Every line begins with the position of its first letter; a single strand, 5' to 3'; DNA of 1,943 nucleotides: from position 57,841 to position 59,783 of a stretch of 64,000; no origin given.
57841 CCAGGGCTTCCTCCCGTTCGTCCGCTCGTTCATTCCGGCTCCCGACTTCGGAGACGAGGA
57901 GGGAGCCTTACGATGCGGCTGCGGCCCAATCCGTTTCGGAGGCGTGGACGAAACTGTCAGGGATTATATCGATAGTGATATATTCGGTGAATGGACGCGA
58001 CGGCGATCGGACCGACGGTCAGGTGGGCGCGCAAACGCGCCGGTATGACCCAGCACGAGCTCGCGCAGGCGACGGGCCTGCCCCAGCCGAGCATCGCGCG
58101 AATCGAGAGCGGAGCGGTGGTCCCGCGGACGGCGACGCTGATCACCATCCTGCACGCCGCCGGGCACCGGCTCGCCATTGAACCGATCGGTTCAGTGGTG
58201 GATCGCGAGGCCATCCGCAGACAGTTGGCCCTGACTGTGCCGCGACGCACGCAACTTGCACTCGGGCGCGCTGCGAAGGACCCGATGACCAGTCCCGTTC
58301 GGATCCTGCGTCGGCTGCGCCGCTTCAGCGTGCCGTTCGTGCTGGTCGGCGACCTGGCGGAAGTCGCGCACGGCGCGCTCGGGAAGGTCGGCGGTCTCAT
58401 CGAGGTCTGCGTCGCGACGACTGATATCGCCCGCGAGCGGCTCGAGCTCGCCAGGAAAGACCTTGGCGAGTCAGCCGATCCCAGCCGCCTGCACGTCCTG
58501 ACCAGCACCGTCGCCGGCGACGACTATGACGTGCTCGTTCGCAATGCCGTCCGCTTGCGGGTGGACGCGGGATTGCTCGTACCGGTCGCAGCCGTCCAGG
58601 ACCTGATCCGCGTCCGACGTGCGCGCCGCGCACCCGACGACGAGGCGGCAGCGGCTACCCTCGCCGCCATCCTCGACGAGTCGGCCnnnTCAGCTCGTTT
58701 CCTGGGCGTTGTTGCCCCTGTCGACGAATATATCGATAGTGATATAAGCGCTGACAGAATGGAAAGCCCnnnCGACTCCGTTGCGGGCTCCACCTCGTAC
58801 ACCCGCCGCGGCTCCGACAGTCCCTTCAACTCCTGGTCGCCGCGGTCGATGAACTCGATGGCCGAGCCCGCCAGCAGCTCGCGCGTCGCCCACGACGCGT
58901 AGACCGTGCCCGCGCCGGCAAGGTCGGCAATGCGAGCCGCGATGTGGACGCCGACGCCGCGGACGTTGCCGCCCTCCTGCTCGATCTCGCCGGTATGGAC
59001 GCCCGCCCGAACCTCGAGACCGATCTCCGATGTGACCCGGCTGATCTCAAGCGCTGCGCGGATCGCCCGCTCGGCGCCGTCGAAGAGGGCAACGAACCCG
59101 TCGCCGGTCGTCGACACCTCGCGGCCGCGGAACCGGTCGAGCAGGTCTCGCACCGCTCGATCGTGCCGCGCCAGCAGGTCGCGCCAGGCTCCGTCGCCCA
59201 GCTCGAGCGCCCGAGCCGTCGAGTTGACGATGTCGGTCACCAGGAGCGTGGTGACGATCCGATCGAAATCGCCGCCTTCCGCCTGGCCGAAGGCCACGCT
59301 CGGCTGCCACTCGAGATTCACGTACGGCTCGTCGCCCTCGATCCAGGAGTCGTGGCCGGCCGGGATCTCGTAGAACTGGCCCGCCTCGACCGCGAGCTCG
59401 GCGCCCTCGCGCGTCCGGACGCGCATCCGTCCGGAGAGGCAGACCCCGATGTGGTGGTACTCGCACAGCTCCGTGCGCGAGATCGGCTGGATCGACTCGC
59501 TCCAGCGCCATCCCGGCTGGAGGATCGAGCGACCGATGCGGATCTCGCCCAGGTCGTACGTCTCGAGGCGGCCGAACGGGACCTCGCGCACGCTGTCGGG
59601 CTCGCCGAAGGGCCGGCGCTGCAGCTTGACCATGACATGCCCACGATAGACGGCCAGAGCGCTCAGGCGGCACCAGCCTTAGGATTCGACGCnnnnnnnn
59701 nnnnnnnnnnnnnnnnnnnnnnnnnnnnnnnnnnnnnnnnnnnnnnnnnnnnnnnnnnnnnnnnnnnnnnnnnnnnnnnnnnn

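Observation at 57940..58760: Fused, degenerate paralogue of the XRE-NTase module flanked by perfect 18-bp direct repeats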

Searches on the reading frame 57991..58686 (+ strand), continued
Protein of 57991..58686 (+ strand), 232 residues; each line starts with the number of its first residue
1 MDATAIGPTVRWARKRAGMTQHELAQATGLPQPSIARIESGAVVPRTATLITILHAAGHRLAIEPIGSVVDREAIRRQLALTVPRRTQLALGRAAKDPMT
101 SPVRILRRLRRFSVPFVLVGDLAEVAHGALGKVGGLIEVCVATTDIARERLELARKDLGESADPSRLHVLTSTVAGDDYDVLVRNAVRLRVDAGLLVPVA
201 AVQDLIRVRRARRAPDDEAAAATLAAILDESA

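Call 56: find_encoding_contigs(protein=P0054, flank=6000, max_places=2)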
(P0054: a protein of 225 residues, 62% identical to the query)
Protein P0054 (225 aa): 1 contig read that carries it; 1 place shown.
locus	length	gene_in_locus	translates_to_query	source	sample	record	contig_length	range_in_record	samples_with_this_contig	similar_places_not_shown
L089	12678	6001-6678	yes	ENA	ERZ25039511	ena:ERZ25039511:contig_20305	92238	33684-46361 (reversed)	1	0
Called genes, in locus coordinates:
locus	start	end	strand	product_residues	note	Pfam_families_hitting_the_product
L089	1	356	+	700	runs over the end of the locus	-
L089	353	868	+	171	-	-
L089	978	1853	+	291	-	PF00395:SLH (faint)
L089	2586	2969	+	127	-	PF00395:SLH (faint)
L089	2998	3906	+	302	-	PF00395:SLH (faint)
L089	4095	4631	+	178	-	-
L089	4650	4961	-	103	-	-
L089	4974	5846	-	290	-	PF00211:Guanylate_cyc (faint)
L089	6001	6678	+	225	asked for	PF01381:HTH_3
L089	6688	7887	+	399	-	PF00009:GTP_EFTU, PF01926:MMR_HSR1 (weak)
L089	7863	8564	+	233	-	PF00679:EFG_C, PF21018:BipA_C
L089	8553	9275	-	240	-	PF00392:GntR, PF07729:FCD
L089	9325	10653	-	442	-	PF05977:MFS_3, PF07690:MFS_1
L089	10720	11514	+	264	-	PF00795:CN_hydrolase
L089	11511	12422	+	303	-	PF10370:Rv2993c-like_N (weak), PF01557:FAA_hydrolase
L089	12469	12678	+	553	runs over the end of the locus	PF00496:SBP_bac_5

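Call 70: list_cluster_members(proteins=[P0001])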
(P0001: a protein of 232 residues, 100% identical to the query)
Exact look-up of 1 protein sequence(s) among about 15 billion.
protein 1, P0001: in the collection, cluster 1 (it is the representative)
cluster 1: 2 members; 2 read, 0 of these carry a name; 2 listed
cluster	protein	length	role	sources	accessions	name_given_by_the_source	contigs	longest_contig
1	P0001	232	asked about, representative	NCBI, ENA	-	-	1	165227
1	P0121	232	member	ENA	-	-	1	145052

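Call 72: find_encoding_contigs(protein=P0121, flank=6000, max_places=3)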
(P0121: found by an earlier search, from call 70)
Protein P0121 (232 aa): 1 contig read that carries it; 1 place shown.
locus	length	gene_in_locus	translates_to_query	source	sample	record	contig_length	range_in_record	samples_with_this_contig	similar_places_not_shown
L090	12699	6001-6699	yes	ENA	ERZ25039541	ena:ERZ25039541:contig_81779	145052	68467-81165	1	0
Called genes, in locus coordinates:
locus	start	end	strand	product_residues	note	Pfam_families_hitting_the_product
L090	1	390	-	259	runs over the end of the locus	PF01163:RIO1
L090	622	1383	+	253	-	PF01209:Ubie_methyltran, PF13489:Methyltransf_23, PF01728:FtsJ (faint), PF13847:Methyltransf_31, PF08241:Methyltransf_11, PF08242:Methyltransf_12, PF13649:Methyltransf_25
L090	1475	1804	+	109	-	PF13560:HTH_31, PF01381:HTH_3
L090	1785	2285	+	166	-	PF19502:DUF6036 (faint)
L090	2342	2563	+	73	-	-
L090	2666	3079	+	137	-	PF06094:GGACT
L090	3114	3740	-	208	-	PF00440:TetR_N, PF13305:TetR_C_33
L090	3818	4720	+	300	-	PF01370:Epimerase, PF13460:NAD_binding_10 (faint)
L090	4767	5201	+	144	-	PF00089:Trypsin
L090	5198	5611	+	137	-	PF00089:Trypsin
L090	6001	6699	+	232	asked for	PF13560:HTH_31, PF01381:HTH_3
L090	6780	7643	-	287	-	PF00211:Guanylate_cyc (weak)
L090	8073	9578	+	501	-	PF22042:EF-G_D2, PF03144:GTP_EFTU_D2, PF00679:EFG_C, PF21018:BipA_C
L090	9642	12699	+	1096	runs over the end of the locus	PF00211:Guanylate_cyc, PF13191:AAA_16, PF13401:AAA_22 (weak)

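Call 78: search_protein_representatives(alignment_id=A1)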
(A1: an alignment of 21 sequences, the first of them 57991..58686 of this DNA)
Query: 21 sequences, 236 profile positions. Proteins with E-value up to 0.001 (for the whole library): 19355; up to 1e-10: 657; up to 1e-30: 37. The best 150 are listed.
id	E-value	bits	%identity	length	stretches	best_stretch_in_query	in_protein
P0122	3.1e-84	298.4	-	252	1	10-234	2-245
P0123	3.6e-84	298.2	-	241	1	1-232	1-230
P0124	6.7e-81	287.5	-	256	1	1-232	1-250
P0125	8.0e-80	284.0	-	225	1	10-231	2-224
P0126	5.2e-79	281.3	-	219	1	1-230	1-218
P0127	2.4e-73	262.8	-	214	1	19-230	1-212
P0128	1.4e-69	250.5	-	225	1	19-231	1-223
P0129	5.7e-69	248.4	-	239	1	10-231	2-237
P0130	1.0e-67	244.4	-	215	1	19-233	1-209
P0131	4.2e-63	229.2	-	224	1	10-232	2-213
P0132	8.5e-63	228.2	-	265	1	2-232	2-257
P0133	4.1e-61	222.7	-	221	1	19-219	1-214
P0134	7.8e-58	212.0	-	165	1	19-169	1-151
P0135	1.0e-55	205.1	-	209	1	19-229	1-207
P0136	1.7e-53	197.8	-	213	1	19-233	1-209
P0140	3.3e-43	164.1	-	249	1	10-230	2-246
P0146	2.5e-35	138.3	-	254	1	6-234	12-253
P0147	5.3e-34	134.0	-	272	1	7-231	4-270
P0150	4.3e-32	127.8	-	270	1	7-232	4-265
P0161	1.6e-29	119.3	-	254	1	5-232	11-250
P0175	4.2e-26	108.1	-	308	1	6-234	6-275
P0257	2.8e-19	85.8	-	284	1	5-234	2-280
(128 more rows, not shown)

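Call 85: search_protein_families(library=pfam, proteins=[P0147, P0150, P0161, P0175, P0257, P0140, P0146], max_evalue=0.01)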
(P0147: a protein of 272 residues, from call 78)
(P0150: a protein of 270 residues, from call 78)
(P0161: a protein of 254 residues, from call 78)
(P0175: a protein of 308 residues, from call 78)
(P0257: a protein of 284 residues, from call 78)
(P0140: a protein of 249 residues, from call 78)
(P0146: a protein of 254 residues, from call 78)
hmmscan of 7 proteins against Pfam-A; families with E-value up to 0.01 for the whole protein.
P0147 (272 aa): 5 families
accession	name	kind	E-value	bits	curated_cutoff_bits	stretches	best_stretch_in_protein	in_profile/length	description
PF13560.12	HTH_31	-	1.6e-12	48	27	1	4-57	3-57/64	Helix-turn-helix domain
PF01381.28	HTH_3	-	5.4e-12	46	23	1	7-56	1-50/55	Helix-turn-helix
PF12844.13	HTH_19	-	4.1e-06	27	30.2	1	5-53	2-50/64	Helix-turn-helix domain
PF09970.15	DUF2204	-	0.0017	18.5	20.3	1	215-267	96-148/181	Nucleotidyl transferase of unknown function (DUF2204)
PF13413.12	HTH_25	-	0.0071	16.6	24.6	1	7-40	2-35/62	Helix-turn-helix domain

P0150 (270 aa): 9 families
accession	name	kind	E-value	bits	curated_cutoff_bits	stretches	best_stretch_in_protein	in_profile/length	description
PF01381.28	HTH_3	-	1e-14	54.7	23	1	7-55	1-49/55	Helix-turn-helix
PF13560.12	HTH_31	-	5.4e-12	46.3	27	1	4-55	3-55/64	Helix-turn-helix domain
PF12844.13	HTH_19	-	2.7e-06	27.6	30.2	1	7-55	4-52/64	Helix-turn-helix domain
PF19502.5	DUF6036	-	7.9e-06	26.2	23.6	0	221-264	82-124/164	Nucleotidyltransferase of unknown function (DUF6036)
PF22495.2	HTH_92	-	0.0007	19.3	27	1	8-43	1-36/45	RsaL-like HTH domain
PF13413.12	HTH_25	-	0.0018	18.5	24.6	1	7-38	2-33/62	Helix-turn-helix domain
PF13744.12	HTH_37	-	0.0025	18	27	1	4-38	20-54/80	Helix-turn-helix domain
PF09970.15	DUF2204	-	0.0039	17.3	20.3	0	214-263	101-150/181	Nucleotidyl transferase of unknown function (DUF2204)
PF20432.4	Xre-like-HTH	-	0.0062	17.3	25.8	1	4-51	12-59/63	Antitoxin Xre-like helix-turn-helix domain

P0161 (254 aa): 5 families
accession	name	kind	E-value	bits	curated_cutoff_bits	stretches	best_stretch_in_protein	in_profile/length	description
PF01381.28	HTH_3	-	8e-10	39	23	1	16-67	1-52/55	Helix-turn-helix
PF13560.12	HTH_31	-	1e-09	39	27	1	13-66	3-57/64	Helix-turn-helix domain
PF09970.15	DUF2204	-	4.4e-06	26.9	20.3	0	98-133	7-43/181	Nucleotidyl transferase of unknown function (DUF2204)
PF21716.3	dnstrm_HI1420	-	0.0036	17.6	27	1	24-70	45-89/90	Probable addiction module antidote protein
PF12844.13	HTH_19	-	0.0082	16.5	30.2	0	13-65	1-53/64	Helix-turn-helix domain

P0175 (308 aa): 5 families
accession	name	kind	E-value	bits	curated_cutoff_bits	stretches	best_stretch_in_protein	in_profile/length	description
PF01381.28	HTH_3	-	5.6e-13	49.2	23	1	10-60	1-51/55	Helix-turn-helix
PF13560.12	HTH_31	-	1.2e-12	48.4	27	1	7-60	3-57/64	Helix-turn-helix domain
PF12844.13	HTH_19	-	1.5e-06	28.4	30.2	1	7-58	1-52/64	Helix-turn-helix domain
PF13413.12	HTH_25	-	0.00078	19.7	24.6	1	10-41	2-33/62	Helix-turn-helix domain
PF09970.15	DUF2204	-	0.0023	18.1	20.3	0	116-154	4-43/181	Nucleotidyl transferase of unknown function (DUF2204)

P0257 (284 aa): 6 families
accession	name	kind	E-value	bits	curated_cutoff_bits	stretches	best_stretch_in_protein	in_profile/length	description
PF01381.28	HTH_3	-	8.5e-12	45.4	23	1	9-59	3-53/55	Helix-turn-helix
PF13560.12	HTH_31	-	3.3e-09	37.3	27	1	10-55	9-55/64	Helix-turn-helix domain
PF12844.13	HTH_19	-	7.7e-06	26.2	30.2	1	9-55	6-52/64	Helix-turn-helix domain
PF08843.17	AbiEii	-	0.00064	20.2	22.5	1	130-179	7-59/238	Nucleotidyl transferase AbiEii toxin, Type IV TA system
PF13443.12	HTH_26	-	0.0087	16.7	22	0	15-57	10-53/63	Cro/C1-type HTH DNA-binding domain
PF19502.5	DUF6036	-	0.0089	16.3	23.6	0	134-171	18-54/164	Nucleotidyltransferase of unknown function (DUF6036)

P0140 (249 aa): 3 families
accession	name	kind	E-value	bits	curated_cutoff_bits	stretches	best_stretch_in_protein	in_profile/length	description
PF01381.28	HTH_3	-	8.5e-12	45.4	23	1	2-50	1-49/55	Helix-turn-helix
PF13560.12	HTH_31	-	1e-08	35.8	27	1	2-51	6-56/64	Helix-turn-helix domain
PF12844.13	HTH_19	-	7.7e-05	23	30.2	1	1-40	3-43/64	Helix-turn-helix domain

P0146 (254 aa): 8 families
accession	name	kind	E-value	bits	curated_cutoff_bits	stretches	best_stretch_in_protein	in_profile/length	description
PF01381.28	HTH_3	-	1.5e-13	51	23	1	16-64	1-49/55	Helix-turn-helix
PF13560.12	HTH_31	-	3.3e-12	47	27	1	13-68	3-59/64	Helix-turn-helix domain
PF13744.12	HTH_37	-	0.00064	19.9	27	1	16-47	23-54/80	Helix-turn-helix domain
PF13413.12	HTH_25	-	0.00091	19.4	24.6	1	16-47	2-33/62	Helix-turn-helix domain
PF12844.13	HTH_19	-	0.0019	18.5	30.2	0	13-47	1-35/64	Helix-turn-helix domain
PF20432.4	Xre-like-HTH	-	0.0051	17.5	25.8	0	16-60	15-59/63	Antitoxin Xre-like helix-turn-helix domain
PF04545.22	Sigma70_r4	-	0.0053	16.7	24.1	0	20-46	16-42/50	Sigma-70, region 4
PF12802.13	MarR_2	-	0.0087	16.6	27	0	22-44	17-40/61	MarR family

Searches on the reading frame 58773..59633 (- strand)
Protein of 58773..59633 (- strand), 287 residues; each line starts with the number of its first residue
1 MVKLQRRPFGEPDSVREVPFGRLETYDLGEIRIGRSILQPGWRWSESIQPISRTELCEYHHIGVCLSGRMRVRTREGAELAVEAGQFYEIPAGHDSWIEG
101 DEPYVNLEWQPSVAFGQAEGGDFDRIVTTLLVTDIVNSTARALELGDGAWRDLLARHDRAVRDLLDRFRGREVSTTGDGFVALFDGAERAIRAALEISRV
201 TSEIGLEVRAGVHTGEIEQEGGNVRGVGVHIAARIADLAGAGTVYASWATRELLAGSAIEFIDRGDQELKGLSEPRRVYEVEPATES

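Call 6: search_protein_families(library=pfam, proteins=[window:58773-59633:-], max_evalue=1)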
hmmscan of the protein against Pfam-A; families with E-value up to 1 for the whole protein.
window:58773-59633:- (287 aa): 4 families
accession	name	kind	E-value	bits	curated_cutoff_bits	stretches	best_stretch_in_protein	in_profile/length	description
PF00211.25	Guanylate_cyc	-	7.2e-08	32.7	21.9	1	129-273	10-173/183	Adenylate and Guanylate cyclase catalytic domain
PF07883.17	Cupin_2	-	0.00027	21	27.2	1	59-102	18-62/70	Cupin domain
PF14525.12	AraC_binding_2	-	0.0054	16.9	27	1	21-88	24-83/173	AraC-binding-like domain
PF05899.18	Cupin_3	-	0.067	13.3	23.5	1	60-95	29-61/74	EutQ-like cupin domain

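Call 27: search_protein_families(library=ncbifam, proteins=[window:58773-59633:-], max_evalue=1)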
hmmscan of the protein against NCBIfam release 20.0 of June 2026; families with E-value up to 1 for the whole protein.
window:58773-59633:- (287 aa): 3 families
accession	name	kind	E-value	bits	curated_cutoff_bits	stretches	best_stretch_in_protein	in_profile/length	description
NF058673.1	LipAdnlyCyLipJMY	equivalog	3e-50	171.2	800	1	100-279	269-447/449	bifunctional lipase/adenylate cyclase LipJ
TIGR04510.1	mod_pep_cyc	subfamily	4.1e-10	38.8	400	1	128-217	6-100/814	putative peptide modification system cyclase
NF038084.1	DHCW_cupin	hypoth_equivalog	0.14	12.3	70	1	56-92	51-87/106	DHCW motif cupin fold protein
